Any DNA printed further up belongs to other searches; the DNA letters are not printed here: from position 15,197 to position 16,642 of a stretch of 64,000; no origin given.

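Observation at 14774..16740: About 1.9-kb segment flanked by direct repeats, carrying a HigA-like antitoxin-domain gene and a PD-(D/E)xK (HsdR_N) nuclease-domain gene: candidate small defence/TA-like island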

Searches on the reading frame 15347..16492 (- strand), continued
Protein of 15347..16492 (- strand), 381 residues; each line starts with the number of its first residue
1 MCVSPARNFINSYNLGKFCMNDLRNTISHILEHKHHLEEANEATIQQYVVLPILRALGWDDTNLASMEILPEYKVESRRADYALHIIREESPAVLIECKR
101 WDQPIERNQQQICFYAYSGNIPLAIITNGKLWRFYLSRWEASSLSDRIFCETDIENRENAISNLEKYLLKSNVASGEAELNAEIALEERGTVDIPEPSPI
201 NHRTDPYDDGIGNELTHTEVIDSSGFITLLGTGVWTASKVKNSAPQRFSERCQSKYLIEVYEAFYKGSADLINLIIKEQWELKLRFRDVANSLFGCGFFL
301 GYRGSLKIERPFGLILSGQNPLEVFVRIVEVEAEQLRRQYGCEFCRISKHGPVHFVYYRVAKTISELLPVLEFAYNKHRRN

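Call 34: search_solved_structures(query=A1, max_evalue=1, show_alignments=2)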
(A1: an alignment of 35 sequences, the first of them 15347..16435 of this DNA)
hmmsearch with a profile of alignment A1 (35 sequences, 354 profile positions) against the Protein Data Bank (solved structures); distinct sequences matched with E-value up to 1: 1.
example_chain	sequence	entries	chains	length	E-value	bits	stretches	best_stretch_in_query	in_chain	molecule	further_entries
3h1t_A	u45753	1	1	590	0.056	15.8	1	19-111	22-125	Type I site-specific restriction-modification system, R (Restriction) subunit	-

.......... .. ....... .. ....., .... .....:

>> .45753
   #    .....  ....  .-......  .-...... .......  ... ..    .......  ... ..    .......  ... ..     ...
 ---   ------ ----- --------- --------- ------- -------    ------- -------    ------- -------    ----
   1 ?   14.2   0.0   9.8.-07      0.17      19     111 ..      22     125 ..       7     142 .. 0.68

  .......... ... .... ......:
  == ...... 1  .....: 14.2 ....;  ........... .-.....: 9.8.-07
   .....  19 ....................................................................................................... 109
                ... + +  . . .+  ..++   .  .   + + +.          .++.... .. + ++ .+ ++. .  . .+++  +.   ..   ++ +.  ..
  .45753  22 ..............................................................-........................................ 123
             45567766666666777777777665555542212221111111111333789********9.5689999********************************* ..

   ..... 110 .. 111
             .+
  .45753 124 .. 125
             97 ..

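Call 37: predict_structure(alignment_id=A1)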
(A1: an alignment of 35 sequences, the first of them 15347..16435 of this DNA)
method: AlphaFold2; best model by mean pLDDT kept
length: 362 residues; sequences in the alignment: 35
mean_pLDDT: 75.7   pTM: 0.50
mean pLDDT of the five models: 75.7, 75.1, 74.5, 73.6, 73.2
residues with pLDDT >= 90: 70; 70-90: 193; 50-70: 55; < 50: 44
segments of 3 or more residues with pLDDT < 50: 57-60, 172-201, 203-205, 284-287
pLDDT, mean of each block of 10 residues (from residue 1): 84 89 86 91 67 49 68 82 83 77 88 88 78 92 92 84 76 34 30 32 58 77 85 84 88 91 81 70 53 79 81 88 83 74 81 88 51
secondary structure, 60 per line:
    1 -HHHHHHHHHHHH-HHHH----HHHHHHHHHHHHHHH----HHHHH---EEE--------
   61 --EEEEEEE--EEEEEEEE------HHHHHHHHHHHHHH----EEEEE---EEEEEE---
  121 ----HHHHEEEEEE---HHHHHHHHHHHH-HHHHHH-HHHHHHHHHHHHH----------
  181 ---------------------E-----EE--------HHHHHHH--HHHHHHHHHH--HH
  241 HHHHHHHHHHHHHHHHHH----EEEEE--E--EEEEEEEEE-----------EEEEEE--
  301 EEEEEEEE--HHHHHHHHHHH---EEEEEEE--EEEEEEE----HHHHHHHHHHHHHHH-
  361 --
elements in order: H2-13 H15-18 H23-37 H42-46 E50-52 E63-69 E72-79 H86-99 E104-108 E112-117 H125-128 E129-134 H138-149 H151-156 H158-170 H218-224 H227-236 H239-258 E263-267 E273-281 E293-298 E301-308 H311-321 E325-331 E334-340 H345-359

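Call 39: fold_search(model_id=the predicted structure, library=pdb)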
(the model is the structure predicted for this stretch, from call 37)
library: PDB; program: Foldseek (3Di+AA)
matches with E <= 10: 835; with E <= 0.001: 0
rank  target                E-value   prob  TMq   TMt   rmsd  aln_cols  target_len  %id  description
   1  3s1s                  1.9e-03  1.00  0.23  0.11   7.0       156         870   17  Characterization and crystal structure of the type IIG restriction endonuclease BpuSI (released 2011-07-13)
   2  3h1t                  2.1e-03  1.00  0.22  0.16   5.5       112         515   24  The fragment structure of a putative HsdR subunit of a type I restriction enzyme from Vibrio vulnificus YJ016 (released 2009-10-20)
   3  7lvv_C                4.4e-03  1.00  0.25  0.52   5.8       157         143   13  cryoEM structure DrdV-DNA complex (released 2021-03-17)
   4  6h2j_B                1.2e-02  0.97  0.18  0.08   7.7       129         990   17  Crystal structure of the HsdR subunit of the EcoR124I restriction enzyme with the C-terminal domain (released 2018-08-08)
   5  2w00_A                1.3e-02  0.95  0.17  0.08   7.9       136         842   18  Crystal structure of the HsdR subunit of the EcoR124I restriction enzyme in complex with ATP (released 2008-12-16)
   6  4be7_D                1.9e-02  0.97  0.18  0.09   7.6       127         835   17  MUTANT (K220R) OF THE HSDR SUBUNIT OF THE ECOR124I RESTRICTION ENZYME IN COMPLEX WITH ATP (released 2014-03-26)
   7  2w00_B                2.0e-02  0.96  0.19  0.09   7.5       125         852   18  Crystal structure of the HsdR subunit of the EcoR124I restriction enzyme in complex with ATP (released 2008-12-16)
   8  4bec_B                2.5e-02  0.75  0.18  0.09  14.2       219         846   16  MUTANT (K220A) OF THE HSDR SUBUNIT OF THE ECOR124I RESTRICTION ENZYME IN COMPLEX WITH ATP (released 2014-03-26)
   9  4beb_B                3.0e-02  0.96  0.21  0.10   7.0       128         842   18  MUTANT (K220E) OF THE HSDR SUBUNIT OF THE ECOR124I RESTRICTION ENZYME IN COMPLEX WITH ATP (released 2014-03-26)
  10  3ijm_B                3.4e-02  0.91  0.19  0.40   6.0       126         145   14  The structure of a restriction endonuclease-like fold superfamily protein from Spirosoma linguale. (released 2009-09-22)
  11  4be7_B                3.8e-02  0.95  0.20  0.09   6.7       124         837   19  MUTANT (K220R) OF THE HSDR SUBUNIT OF THE ECOR124I RESTRICTION ENZYME IN COMPLEX WITH ATP (released 2014-03-26)
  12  4xjx_B                4.5e-02  0.87  0.18  0.08   7.7       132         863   17  STRUCTURE OF MUTANT (E165H) OF THE HSDR SUBUNIT OF THE ECOR124I RESTRICTION ENZYME IN COMPLEX WITH ATP (released 2016-01-20)
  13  4beb_D                5.9e-02  0.84  0.17  0.09   7.6       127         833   18  MUTANT (K220E) OF THE HSDR SUBUNIT OF THE ECOR124I RESTRICTION ENZYME IN COMPLEX WITH ATP (released 2014-03-26)
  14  4beb_C                7.0e-02  0.60  0.19  0.09  14.1       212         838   16  MUTANT (K220E) OF THE HSDR SUBUNIT OF THE ECOR124I RESTRICTION ENZYME IN COMPLEX WITH ATP (released 2014-03-26)
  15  4xjx_A                7.5e-02  0.80  0.18  0.08   7.8       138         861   16  STRUCTURE OF MUTANT (E165H) OF THE HSDR SUBUNIT OF THE ECOR124I RESTRICTION ENZYME IN COMPLEX WITH ATP (released 2016-01-20)
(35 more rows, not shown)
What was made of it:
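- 15347..16435 (-): HsdR_N-family gene, 362 aa. Residues 1-170 form a PD-(D/E)xK nuclease domain (D62, E78, K80). Residues ~172-205 are a low-confidence linker. Residues ~205-362 form a lineage-restricted alpha/beta C-terminal domain. Foldseek hits to the nuclease domains of BpuSI, HsdR and DrdV (call 39).
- On PD-(D/E)xK nuclease, HSDR_N domain (PF04313): The model matches BpuSI, 3H1T, DrdV and EcoR124I HsdR with probability 0.95-1.0 and E of 2e-3 to 2e-2 (call 39).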

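Call 60: search_protein_families(library=pfam, proteins=[L041:3160-3387:+, L043:3526-3759:+, P0041, P0059, P0062, P0070], max_evalue=0.01)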
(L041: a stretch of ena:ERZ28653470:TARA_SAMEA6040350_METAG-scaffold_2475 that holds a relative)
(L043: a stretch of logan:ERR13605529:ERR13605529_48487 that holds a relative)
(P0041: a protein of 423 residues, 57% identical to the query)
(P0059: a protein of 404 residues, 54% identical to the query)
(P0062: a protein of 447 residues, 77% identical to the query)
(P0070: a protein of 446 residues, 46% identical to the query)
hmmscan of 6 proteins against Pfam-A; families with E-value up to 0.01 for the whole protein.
L041:3160-3387:+ (75 aa): 0 families

L043:3526-3759:+ (77 aa): 2 families
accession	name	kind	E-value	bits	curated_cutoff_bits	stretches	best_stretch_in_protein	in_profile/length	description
PF20893.2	DUF6845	-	0.0078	16.8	27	1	26-70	6-51/149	Domain of unknown function (DUF6845)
PF05534.18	HicB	-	0.0083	16.5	21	0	52-72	1-21/51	HicB family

P0041 (423 aa): 3 families
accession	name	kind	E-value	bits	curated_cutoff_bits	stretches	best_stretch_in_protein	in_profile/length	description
PF04313.20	HSDR_N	-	2.7e-08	34.3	25.1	1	134-199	123-195/198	Type I restriction enzyme R protein N terminus (HSDR_N)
PF05534.18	HicB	-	1.2e-06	28.7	21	1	52-78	1-27/51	HicB family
PF13588.12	HSDR_N_2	-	1.6e-06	28.6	25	1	113-191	14-91/110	Type I restriction enzyme R protein N terminus (HSDR_N)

P0059 (404 aa): 5 families
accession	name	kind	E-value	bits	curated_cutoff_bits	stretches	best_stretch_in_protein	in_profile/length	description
PF04313.20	HSDR_N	-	1.6e-08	35.1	25.1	1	57-121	124-195/198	Type I restriction enzyme R protein N terminus (HSDR_N)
PF13560.12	HTH_31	-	2.4e-06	28.2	27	1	349-388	3-39/64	Helix-turn-helix domain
PF13588.12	HSDR_N_2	-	1.6e-05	25.4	25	1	48-116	26-94/110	Type I restriction enzyme R protein N terminus (HSDR_N)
PF01381.28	HTH_3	-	2.1e-05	24.9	23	1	352-386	1-32/55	Helix-turn-helix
PF12844.13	HTH_19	-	0.00082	19.7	30.2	1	349-391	1-39/64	Helix-turn-helix domain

P0062 (447 aa): 4 families
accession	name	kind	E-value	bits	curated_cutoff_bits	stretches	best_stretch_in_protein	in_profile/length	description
PF04313.20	HSDR_N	-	7.5e-07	29.6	25.1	1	53-121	117-195/198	Type I restriction enzyme R protein N terminus (HSDR_N)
PF13560.12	HTH_31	-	1.5e-05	25.7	27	1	194-252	3-59/64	Helix-turn-helix domain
PF13588.12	HSDR_N_2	-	0.00019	21.9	25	1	34-113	13-91/110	Type I restriction enzyme R protein N terminus (HSDR_N)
PF01381.28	HTH_3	-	0.00034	21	23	0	197-232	1-33/55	Helix-turn-helix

P0070 (446 aa): 4 families
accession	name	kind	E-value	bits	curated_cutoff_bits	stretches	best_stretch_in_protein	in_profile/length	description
PF04313.20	HSDR_N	-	9.7e-09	35.8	25.1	1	67-133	122-195/198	Type I restriction enzyme R protein N terminus (HSDR_N)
PF13588.12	HSDR_N_2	-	9.2e-07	29.4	25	1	49-125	16-91/110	Type I restriction enzyme R protein N terminus (HSDR_N)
PF13560.12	HTH_31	-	0.00013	22.6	27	1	223-265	3-42/64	Helix-turn-helix domain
PF01381.28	HTH_3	-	0.0079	16.7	23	0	226-247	1-22/55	Helix-turn-helix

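Call 66: search_protein_families(library=ncbifam, proteins=[L041:3160-3387:+], max_evalue=1)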
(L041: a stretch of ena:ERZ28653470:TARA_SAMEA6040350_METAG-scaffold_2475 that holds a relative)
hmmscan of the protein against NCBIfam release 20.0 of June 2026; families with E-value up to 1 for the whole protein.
L041:3160-3387:+ (75 aa): 1 family
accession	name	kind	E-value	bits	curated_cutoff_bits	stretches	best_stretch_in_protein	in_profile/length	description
NF008553.0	PRK11480.1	equivalog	0.034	13.3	490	1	37-66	278-307/320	taurine ABC transporter substrate-binding protein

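Call 76: search_dna_similar(query=window:15347-16435:-, collection=plasmids, mode=protein, max_rows=8)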
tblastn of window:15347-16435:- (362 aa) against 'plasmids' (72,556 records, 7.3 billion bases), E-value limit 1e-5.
Records with a match: 19; places in all: 19; records where one place covers at least 80% of the query: 0.
Best place of each record, by identity: <60% 19.
By first word of the organism name: Rhizobium 6; Curtobacterium 6; Borreliella 2; Escherichia 1; Peptoclostridium 1; Prevotella 1; Duffyella 1; Haladaptatus 1.
By predicted mobility (MOB-suite, as given by PLSDB): non-mobilizable 13; conjugative 6.
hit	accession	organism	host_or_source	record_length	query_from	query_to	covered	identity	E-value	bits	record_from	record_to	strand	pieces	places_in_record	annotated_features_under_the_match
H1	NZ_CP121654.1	Rhizobium sp. CB3171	Calliandra calothyrsus,cell culture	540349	1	148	41%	30.6%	2e-8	64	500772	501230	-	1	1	type I restriction endonuclease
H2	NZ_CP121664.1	Rhizobium sp. CB3090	Gliricidia sp.,cell culture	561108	1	148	41%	30.6%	2e-8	64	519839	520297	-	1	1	type I restriction endonuclease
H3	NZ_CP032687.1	Rhizobium sp. CCGE531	Phaseolus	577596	1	148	41%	30.6%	2e-8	64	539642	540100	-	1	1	type I restriction endonuclease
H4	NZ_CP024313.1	Rhizobium sp. NXC24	Phaseolus vulgaris,cell culture,plant ...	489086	1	148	41%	29.9%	5e-8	62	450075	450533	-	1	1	type I restriction endonuclease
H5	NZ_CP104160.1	Rhizobium sp. CB3060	Leucaena leucocephala,cell culture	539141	1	148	41%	29.9%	5e-8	62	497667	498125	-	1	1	type I restriction endonuclease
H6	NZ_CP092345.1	Rhizobium gallicum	Phaseolus vulgaris,Cell culture,nodule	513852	1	148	41%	28.7%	8e-7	59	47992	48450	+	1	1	type I restriction endonuclease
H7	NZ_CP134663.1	Escherichia coli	Larus michahellis,bacteria,cloaca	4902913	3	152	41%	26.3%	9e-7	59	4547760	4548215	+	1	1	none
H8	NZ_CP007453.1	Peptoclostridium acidaminophilum DSM 3953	black mud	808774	19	148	36%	30.1%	2e-8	64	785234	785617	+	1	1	type I restriction endonuclease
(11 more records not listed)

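Call 77: search_dna_similar(query=window:15347-16435:-, collection=phages, mode=protein, max_rows=8)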
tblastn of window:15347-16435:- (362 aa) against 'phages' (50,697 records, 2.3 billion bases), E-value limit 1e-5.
Records with a match: 10; places in all: 10; records where one place covers at least 80% of the query: 0.
Best place of each record, by identity: <60% 10.
By first word of the organism name: Porphyromonas 4; Bacteriophage 2; Streptococcus 2; Clostridium 1; Enterococcus 1.
By host as written in the record: - 2; Porphyromonas gingivalis ATCC 49417 2; Porphyromonas gingivalis WW2866 1; Porphyromonas gingivalis AFR5B1 1; Clostridium botulinum 3859/11 1; Streptococcus mitis M3-4 1; Enterococcus faecalis 1; Streptococcus pneumoniae 16A/1 1.
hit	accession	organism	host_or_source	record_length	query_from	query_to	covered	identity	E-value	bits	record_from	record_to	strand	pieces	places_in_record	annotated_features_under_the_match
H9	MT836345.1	Bacteriophage sp.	human fecal samples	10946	3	148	40%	29.0%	2e-12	74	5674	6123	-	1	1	record has no annotation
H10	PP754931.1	Porphyromonas phage phage019b_ATCC49417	Porphyromonas gingivalis ATCC 49417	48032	3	148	40%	27.3%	3e-13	77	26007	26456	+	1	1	endonuclease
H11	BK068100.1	Porphyromonas phage phage019a_ATCC49417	Porphyromonas gingivalis ATCC 49417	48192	3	148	40%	27.3%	3e-13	77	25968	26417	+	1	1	endonuclease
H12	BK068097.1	Porphyromonas phage phage016a_WW2866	Porphyromonas gingivalis WW2866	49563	3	148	40%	27.3%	3e-13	77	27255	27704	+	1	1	endonuclease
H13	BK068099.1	Porphyromonas phage phage018a_AFR5B1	Porphyromonas gingivalis AFR5B1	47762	3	148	40%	26.6%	5e-12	73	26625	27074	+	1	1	endonuclease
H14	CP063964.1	Clostridium phage CWou-2020a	Clostridium botulinum 3859/11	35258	2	148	41%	25.3%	2e-7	59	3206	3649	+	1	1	type I restriction enzyme HsdR N-terminal domain-containing protein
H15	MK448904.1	Streptococcus phage Javan316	Streptococcus mitis M3-4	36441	3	148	40%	25.0%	9e-8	60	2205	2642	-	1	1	hypothetical protein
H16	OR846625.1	Enterococcus phage Efs 1-1-1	Enterococcus faecalis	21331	2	148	41%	24.2%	1e-6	56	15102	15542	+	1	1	record has no annotation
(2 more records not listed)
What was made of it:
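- Closest known: Stand-alone PD-. Same: Short 'type I restriction endonuclease' or 'endonuclease' genes with this domain alone occur on plasmids and phages (calls 76, 77).
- No full-length relative occurs in the plasmid or phage collections; only the N-domain matches, at 24-31% identity (calls 76, 77).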
